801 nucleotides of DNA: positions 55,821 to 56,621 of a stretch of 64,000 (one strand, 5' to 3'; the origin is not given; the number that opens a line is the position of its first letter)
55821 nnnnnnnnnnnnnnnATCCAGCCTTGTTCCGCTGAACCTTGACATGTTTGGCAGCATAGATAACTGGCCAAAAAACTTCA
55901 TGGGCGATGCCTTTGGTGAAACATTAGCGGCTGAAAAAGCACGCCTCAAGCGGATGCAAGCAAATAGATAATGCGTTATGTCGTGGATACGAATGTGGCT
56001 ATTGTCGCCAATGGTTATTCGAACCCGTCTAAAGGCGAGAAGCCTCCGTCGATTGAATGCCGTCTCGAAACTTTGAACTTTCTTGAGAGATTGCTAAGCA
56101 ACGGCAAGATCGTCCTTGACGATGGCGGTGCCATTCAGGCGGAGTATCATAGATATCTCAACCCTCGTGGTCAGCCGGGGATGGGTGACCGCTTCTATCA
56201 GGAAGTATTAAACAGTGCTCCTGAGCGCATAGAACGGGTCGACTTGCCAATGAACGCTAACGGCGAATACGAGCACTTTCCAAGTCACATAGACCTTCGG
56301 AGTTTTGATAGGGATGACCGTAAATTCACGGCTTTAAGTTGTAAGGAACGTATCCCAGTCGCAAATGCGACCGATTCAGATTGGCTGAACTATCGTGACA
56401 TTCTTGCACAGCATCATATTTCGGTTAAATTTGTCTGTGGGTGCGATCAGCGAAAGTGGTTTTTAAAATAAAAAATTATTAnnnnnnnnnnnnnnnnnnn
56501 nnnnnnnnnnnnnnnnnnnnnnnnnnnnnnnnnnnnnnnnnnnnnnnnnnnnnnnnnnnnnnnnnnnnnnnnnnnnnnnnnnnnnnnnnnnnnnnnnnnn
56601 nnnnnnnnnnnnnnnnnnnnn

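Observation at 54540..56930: Low-GC mini-island with a translationally coupled DUF3696 ABC-ATPase + PIN-like pair (Septu/PARIS/AbiL-like architecture, different effector), a VapC remnant and a MITE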

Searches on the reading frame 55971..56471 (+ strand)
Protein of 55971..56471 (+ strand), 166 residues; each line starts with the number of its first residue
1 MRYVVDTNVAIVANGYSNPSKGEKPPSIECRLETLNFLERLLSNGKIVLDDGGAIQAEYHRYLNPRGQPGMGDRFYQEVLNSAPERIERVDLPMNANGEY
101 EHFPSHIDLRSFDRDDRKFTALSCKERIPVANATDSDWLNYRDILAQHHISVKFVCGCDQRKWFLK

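Call 4: search_protein_families(library=pfam, proteins=[window:55971-56471:+], max_evalue=1)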
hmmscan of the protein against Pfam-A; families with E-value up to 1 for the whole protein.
window:55971-56471:+ (166 aa): 0 families

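Call 5: search_protein_families(library=padloc, proteins=[window:55971-56471:+], max_evalue=1)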
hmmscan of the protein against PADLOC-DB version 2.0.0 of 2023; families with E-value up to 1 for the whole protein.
window:55971-56471:+ (166 aa): 1 family
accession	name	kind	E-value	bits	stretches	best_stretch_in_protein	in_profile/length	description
PDLC04147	HEC-03A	-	7.7e-27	92.3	1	1-157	1-152/159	-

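Call 6: search_protein_families(library=ncbifam, proteins=[window:55971-56471:+], max_evalue=1)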
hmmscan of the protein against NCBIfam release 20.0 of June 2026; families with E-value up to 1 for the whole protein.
window:55971-56471:+ (166 aa): 0 families

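Call 10: find_homologous_proteins(query=window:55971-56468:+, max_evalue=0.001)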
Query window:55971-56468:+ (166 aa): 287 proteins with E <= 0.001 among 302 candidates; the best 120 are listed.
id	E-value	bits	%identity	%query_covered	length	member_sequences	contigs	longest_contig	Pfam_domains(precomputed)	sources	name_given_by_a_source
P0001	6.1e-110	382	99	100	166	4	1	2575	-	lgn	-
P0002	3.0e-87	309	80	100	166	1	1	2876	-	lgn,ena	-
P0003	8.1e-87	307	79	100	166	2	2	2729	-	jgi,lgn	-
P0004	8.8e-65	235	65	99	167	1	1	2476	-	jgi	jgi:hypothetical protein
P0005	5.8e-61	223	63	98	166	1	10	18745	-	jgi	jgi:hypothetical protein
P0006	8.2e-61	223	60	99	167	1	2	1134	-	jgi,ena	-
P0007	7.3e-60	219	60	99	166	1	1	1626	-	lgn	-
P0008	2.6e-59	218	62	99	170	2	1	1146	-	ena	-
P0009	5.2e-59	217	59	98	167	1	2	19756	-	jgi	jgi:hypothetical protein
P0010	9.7e-59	216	59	99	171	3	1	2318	-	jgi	jgi:hypothetical protein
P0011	2.3e-58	215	60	98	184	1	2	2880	-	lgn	-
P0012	3.1e-58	214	60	99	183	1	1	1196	-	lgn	-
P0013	9.7e-58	213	60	98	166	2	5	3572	-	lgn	-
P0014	1.7e-57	212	58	96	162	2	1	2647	-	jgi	jgi:hypothetical protein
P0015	2.0e-57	212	59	96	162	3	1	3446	-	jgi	-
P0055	9.6e-54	200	57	100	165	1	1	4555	PF13470.13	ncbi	-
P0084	9.1e-52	193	57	98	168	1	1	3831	PF13470.13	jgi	jgi:hypothetical protein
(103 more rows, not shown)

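Call 12: find_encoding_contigs(protein=P0001, flank=10000, max_places=6)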
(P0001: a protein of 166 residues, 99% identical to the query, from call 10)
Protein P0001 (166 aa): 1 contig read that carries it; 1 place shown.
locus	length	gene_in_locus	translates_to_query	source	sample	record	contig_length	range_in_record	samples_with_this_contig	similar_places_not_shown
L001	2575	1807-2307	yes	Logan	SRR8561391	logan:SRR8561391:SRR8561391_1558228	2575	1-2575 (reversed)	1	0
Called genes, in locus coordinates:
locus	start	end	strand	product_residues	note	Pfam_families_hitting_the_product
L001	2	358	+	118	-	?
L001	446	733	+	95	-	PF13175:AAA_15 (weak), PF13304:AAA_21 (weak)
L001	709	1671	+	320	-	PF13304:AAA_21, PF13175:AAA_15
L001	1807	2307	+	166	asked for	-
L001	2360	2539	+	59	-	-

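Call 13: find_encoding_contigs(protein=window:55971-56471:+, flank=10000, max_places=6)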
Protein window:55971-56471:+ (166 aa): 3 contigs read that carry it; 2 places shown.
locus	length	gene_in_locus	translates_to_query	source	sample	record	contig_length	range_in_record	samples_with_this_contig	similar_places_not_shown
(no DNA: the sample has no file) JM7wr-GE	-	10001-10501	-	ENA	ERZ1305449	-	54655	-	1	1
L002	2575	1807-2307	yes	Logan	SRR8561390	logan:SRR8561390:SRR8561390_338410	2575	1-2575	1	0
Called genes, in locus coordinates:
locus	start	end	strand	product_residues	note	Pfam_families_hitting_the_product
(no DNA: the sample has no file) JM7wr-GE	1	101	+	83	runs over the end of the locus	PF10073:GapR_DNA-bd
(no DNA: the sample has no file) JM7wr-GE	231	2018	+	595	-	PF08439:Peptidase_M3_N, PF01432:Peptidase_M3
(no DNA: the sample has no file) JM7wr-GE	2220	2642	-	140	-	PF01575:MaoC_dehydratas, PF13452:FAS1_DH_region (faint)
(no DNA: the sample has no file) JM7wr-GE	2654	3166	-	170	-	PF13452:FAS1_DH_region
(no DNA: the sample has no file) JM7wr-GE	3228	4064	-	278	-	PF00793:DAHP_synth_1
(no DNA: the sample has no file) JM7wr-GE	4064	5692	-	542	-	PF06418:CTP_synth_N, PF00117:GATase, PF07722:Peptidase_C26 (faint)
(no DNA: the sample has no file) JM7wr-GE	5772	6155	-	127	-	PF03840:SecG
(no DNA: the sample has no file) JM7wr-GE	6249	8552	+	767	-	PF01315:Ald_Xan_dh_C, PF02738:MoCoBD_1, PF20256:MoCoBD_2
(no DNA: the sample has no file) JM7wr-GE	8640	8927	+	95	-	PF13175:AAA_15 (weak), PF13304:AAA_21 (weak)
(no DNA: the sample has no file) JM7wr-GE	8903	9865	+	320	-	PF13304:AAA_21, PF13175:AAA_15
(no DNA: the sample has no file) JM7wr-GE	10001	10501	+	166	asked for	-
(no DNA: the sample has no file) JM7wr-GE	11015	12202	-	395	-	PF02515:CoA_transf_3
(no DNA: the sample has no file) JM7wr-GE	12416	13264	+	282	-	PF00582:Usp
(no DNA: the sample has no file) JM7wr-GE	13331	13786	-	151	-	PF10116:Host_attach, PF18856:baeRF_family12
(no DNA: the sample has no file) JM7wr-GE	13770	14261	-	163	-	PF00571:CBS (weak)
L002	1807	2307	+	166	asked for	-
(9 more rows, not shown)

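Call 14: find_encoding_contigs(protein=P0002, flank=10000, max_places=4)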
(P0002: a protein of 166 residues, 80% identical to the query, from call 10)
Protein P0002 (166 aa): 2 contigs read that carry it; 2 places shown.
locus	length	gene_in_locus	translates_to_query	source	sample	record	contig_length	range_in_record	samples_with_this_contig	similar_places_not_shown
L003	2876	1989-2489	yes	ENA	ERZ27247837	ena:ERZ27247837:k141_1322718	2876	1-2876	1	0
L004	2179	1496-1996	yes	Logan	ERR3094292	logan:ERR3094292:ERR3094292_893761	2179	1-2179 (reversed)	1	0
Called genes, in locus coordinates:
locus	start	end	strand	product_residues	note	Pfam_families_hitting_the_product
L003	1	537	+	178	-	?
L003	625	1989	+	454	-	PF13175:AAA_15, PF13304:AAA_21, PF13175:AAA_15, PF12476:DUF3696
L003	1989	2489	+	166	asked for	-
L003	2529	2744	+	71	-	-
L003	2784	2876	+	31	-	?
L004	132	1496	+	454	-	PF13175:AAA_15, PF13304:AAA_21, PF13175:AAA_15, PF12476:DUF3696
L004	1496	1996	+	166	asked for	-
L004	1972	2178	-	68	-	?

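Call 15: find_encoding_contigs(protein=P0003, flank=10000, max_places=4)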
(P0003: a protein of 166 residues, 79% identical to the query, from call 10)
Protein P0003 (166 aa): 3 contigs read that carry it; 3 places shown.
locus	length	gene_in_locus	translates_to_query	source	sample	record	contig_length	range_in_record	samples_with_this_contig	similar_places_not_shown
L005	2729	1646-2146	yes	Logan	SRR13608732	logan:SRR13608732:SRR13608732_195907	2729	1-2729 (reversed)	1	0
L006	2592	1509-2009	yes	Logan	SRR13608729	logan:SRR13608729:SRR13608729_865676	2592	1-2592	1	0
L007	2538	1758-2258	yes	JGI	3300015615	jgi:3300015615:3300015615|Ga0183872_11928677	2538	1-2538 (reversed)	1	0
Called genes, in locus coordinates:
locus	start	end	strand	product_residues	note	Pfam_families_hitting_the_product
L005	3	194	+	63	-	?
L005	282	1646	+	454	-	PF13175:AAA_15, PF13304:AAA_21, PF13175:AAA_15, PF12476:DUF3696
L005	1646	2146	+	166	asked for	-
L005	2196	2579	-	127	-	PF01850:PIN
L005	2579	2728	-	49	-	?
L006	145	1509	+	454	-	PF13175:AAA_15, PF13304:AAA_21, PF13175:AAA_15, PF12476:DUF3696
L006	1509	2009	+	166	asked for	-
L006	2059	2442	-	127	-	PF01850:PIN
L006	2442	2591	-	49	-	?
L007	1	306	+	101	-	?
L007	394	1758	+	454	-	PF13175:AAA_15, PF13304:AAA_21, PF13175:AAA_15, PF12476:DUF3696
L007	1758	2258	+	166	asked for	-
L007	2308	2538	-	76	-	?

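Call 16: find_encoding_contigs(protein=P0005, flank=10000, max_places=4)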
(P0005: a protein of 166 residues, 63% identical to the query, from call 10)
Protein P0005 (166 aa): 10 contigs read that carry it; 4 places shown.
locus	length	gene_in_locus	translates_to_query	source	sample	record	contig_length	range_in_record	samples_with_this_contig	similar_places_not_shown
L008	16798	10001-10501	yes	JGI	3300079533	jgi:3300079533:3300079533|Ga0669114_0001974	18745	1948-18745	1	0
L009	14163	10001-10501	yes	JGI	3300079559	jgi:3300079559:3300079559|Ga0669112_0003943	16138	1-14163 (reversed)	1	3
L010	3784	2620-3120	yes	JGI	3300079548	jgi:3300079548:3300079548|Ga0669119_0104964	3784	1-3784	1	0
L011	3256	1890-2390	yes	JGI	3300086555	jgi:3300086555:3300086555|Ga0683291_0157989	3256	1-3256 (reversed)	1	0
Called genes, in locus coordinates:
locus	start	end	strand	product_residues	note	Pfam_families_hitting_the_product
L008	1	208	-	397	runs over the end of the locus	PF13356:Arm-DNA-bind_3, PF14659:Phage_int_SAM_3, PF00589:Phage_integrase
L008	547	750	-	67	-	-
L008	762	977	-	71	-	PF02586:SRAP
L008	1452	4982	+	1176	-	PF00176:SNF2-rel_dom, PF00270:DEAD, PF04851:ResIII, PF00271:Helicase_C, PF13020:NOV_C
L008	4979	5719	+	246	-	-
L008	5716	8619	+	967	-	PF06634:DUF1156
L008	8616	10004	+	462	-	PF13175:AAA_15, PF13476:AAA_23 (weak), PF13304:AAA_21, PF13175:AAA_15, PF12476:DUF3696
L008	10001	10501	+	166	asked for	-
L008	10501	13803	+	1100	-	PF18731:HEPN_Swt1, PF04465:DUF499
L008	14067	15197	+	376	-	PF01548:DEDD_Tnp_IS110 (weak), PF02371:Transposase_20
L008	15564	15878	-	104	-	PF12599:DUF3768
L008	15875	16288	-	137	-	-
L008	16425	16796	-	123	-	?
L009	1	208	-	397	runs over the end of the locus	PF13356:Arm-DNA-bind_3, PF14659:Phage_int_SAM_3, PF00589:Phage_integrase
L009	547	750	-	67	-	-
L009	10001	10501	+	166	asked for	-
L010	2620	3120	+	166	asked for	-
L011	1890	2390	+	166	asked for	-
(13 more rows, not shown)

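Call 22: find_related_loci(query=A1, collection=genome_contigs, flank=10000)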
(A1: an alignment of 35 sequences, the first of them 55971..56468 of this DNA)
Query A1 (166 aa) in genome_contigs; peptide patterns used: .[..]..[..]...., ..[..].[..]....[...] (x = any residue, [..] = any of these).
221 stretches matched a pattern; 159 encode a relative of the query (tblastn E <= 1e-3); the best 80 are kept; 80 distinct loci.
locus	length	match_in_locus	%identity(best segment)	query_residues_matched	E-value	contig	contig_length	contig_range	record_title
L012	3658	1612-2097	59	2-164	6e-63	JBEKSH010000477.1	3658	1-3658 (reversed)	MAG: Roseiarcus sp. isolate SPRUCE 52 SPRUCE_52_477, whole genome shotgun sequence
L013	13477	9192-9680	57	1-164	2e-61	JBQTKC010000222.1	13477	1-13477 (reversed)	MAG: Beijerinckiaceae bacterium isolate SAR110 c_000000125800, whole genome shotgun sequence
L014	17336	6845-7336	57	1-164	4e-60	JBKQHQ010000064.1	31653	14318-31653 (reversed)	MAG: Xanthobacteraceae bacterium isolate BAr1A1B1C__bin_108 BAr1A1B1C_000000098969, whole genome shotgun sequence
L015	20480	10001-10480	58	1-165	4e-60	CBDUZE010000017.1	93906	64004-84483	MAG TPA_asm: uncultured Alphaproteobacteria bacterium isolate SRR22302348_concoct_16 genome assembly, contig: ERZ2507359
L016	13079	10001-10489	57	2-165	2e-59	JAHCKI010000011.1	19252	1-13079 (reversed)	MAG: Rhodospirillales bacterium isolate TGS_PRO24 PRO24_11, whole genome shotgun sequence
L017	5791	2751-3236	59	2-164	3e-59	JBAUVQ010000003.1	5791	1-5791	MAG: Methylocystis sp. isolate MFD04752_ilm_asm_bin24 k127_152935, whole genome shotgun sequence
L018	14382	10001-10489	57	2-164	1e-58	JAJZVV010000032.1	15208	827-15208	MAG: Proteobacteria bacterium isolate SKS5.bin74 NODE_7134_length_15208_cov_6.467873, whole genome shotgun sequence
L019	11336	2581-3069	56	2-164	6e-58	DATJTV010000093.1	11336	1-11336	MAG TPA_asm: Acetobacteraceae bacterium isolate SMAG_U15029 k141_972973, whole genome shotgun sequence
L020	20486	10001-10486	53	2-164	2e-57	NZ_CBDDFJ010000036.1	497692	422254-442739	MAG: Roseococcus sp. isolate 8ea64999-de2d-4fba-be6c-4e465365e0b3 contig_36, whole genome shotgun sequence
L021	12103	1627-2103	52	1-164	2e-56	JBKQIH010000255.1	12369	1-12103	MAG: Rhodomicrobium sp. isolate BAr1A1B1C__bin_68 BAr1A1B1C_000000337966, whole genome shotgun sequence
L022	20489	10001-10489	55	2-165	2e-56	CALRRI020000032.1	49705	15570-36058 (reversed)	MAG: Hydrogenophaga intermedia isolate JJ-HU231-55-3-m1-bin243 genome assembly, contig: JJ-R21R-449-C50, whole genome sh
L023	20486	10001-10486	52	2-164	8e-56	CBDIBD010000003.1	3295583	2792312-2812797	MAG: Acetobacteraceae bacterium isolate 74fd99ad-fb41-410e-846e-c11816a78eab genome assembly, contig: contig_3, whole ge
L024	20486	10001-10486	55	2-164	3e-55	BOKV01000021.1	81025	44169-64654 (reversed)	MAG: Alphaproteobacteria bacterium BroJett030 DNA, sequence21, whole genome shotgun sequence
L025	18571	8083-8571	52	1-164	6e-55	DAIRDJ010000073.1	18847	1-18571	MAG TPA_asm: Geminicoccaceae bacterium isolate CTOTU7348 NODE_3370_length_18847_cov_11.245424, whole genome shotgun sequ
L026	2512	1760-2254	51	1-166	3e-55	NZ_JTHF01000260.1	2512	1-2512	Methylobacterium indicum strain SE2.11 contig_260, whole genome shotgun sequence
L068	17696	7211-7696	54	2-164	2e-55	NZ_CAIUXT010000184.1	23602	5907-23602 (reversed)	MAG: uncultured Rhodoblastus sp. isolate I3-5_bin-002, whole genome shotgun sequence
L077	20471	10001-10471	39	2-156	1e-28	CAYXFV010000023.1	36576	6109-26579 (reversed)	MAG TPA_asm: uncultured Nitrosomonas sp. isolate SRP344714_co2_338 genome assembly, contig: NODE_2744_length_36576_cov_1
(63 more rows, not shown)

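Call 28: search_protein_families(library=pfam, proteins=[L005:2196-2579:-, L005:2579-2728:-], max_evalue=1)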
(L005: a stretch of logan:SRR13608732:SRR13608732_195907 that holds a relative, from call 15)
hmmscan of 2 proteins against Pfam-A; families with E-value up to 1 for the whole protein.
L005:2196-2579:- (127 aa): 2 families
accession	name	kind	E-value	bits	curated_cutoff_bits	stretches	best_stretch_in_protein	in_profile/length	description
PF01850.27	PIN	-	6.4e-19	69.2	23.6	1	3-113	2-115/120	PIN domain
PF18477.7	PIN_9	-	0.11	13.2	26.3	1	30-75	29-76/116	PIN like domain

L005:2579-2728:- (49 aa): 0 families

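Call 31: predict_structure(alignment_id=A1)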
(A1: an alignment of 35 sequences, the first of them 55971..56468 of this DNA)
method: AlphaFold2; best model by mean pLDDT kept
length: 166 residues; sequences in the alignment: 35
mean_pLDDT: 92.0   pTM: 0.87
mean pLDDT of the five models: 92.0, 91.4, 91.2, 90.1, 89.5
residues with pLDDT >= 90: 130; 70-90: 28; 50-70: 8; < 50: 0
segments of 3 or more residues with pLDDT < 50: none
pLDDT, mean of each block of 10 residues (from residue 1): 96 80 87 96 94 93 79 87 88 95 95 95 97 96 97 97 92
secondary structure, 60 per line:
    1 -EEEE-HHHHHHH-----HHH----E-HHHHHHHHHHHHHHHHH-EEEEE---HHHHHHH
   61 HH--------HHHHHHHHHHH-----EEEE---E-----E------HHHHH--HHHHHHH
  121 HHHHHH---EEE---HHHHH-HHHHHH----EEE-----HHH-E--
elements in order: E2-5 H7-13 H28-44 E46-50 H54-62 H71-81 E87-90 H107-111 H114-126 E130-132 H136-140 H142-147 E152-154

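Call 34: fold_search(model_id=the predicted structure, library=pdb)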
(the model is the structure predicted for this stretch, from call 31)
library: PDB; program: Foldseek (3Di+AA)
matches with E <= 10: 598; with E <= 0.001: 0
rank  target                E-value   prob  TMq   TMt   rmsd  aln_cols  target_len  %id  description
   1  3zvk_B                6.4e-03  1.00  0.51  0.60   6.2       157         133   13  Crystal structure of VapBC2 from Rickettsia felis bound to a DNA fragment from their promoter (released 2011-12-14)
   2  2bsq_A                6.8e-03  0.99  0.49  0.55   6.5       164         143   15  FitAB bound to DNA (released 2006-08-24)
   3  5sv2                  7.3e-03  1.00  0.54  0.64   5.9       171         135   16  Toxin VapC21 from Mycobacterium tuberculosis (released 2016-09-14)
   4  7e8j_A                9.3e-03  0.98  0.48  0.42   8.3       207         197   13  Crystal structure of Proteinaceous RNase P (PRORP) from Thermococcus celer (released 2022-03-02)
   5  7vwo_A                1.2e-02  1.00  0.55  0.63   5.7       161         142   17  TA complex from Mycobacterium tuberculosis (released 2022-11-16)
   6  3zvk_C                1.6e-02  0.99  0.50  0.60   5.8       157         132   13  Crystal structure of VapBC2 from Rickettsia felis bound to a DNA fragment from their promoter (released 2011-12-14)
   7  2bsq_B                1.7e-02  0.99  0.51  0.59   5.8       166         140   17  FitAB bound to DNA (released 2006-08-24)
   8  5ecw_A                1.8e-02  0.99  0.48  0.57   6.3       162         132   15  Structure of the Shigella flexneri VapC mutant D7A (released 2016-02-17)
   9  5k8j_B                2.2e-02  0.97  0.44  0.54   7.0       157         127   18  Structure of Caulobacter crescentus VapBC1 (apo form) (released 2016-12-28)
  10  5yww                  2.6e-02  0.92  0.39  0.16   5.7       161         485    7  Archael RuvB-like Holiday junction helicase (released 2018-06-13)
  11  1y82_B                3.0e-02  0.99  0.49  0.55   6.3       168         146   13  Conserved hypothetical protein Pfu-367848-001 from Pyrococcus furiosus (released 2005-01-25)
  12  3i8o                  3.4e-02  0.93  0.42  0.48   6.1       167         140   14  A domain of a functionally unknown protein from Methanocaldococcus jannaschii DSM 2661. (released 2009-07-21)
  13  5ed0_A                3.8e-02  0.95  0.45  0.54   6.6       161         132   12  Structure of the Shigella flexneri VapC mutant D7N (released 2016-02-17)
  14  7e8k_A                3.8e-02  0.82  0.44  0.37  12.5       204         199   12  Crystal structure of Proteinaceous RNase P (PRORP) from Planctomycetes bacterium GWF2_40_8 (released 2022-03-02)
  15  7e8j_B                4.1e-02  0.93  0.50  0.44   8.3       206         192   13  Crystal structure of Proteinaceous RNase P (PRORP) from Thermococcus celer (released 2022-03-02)
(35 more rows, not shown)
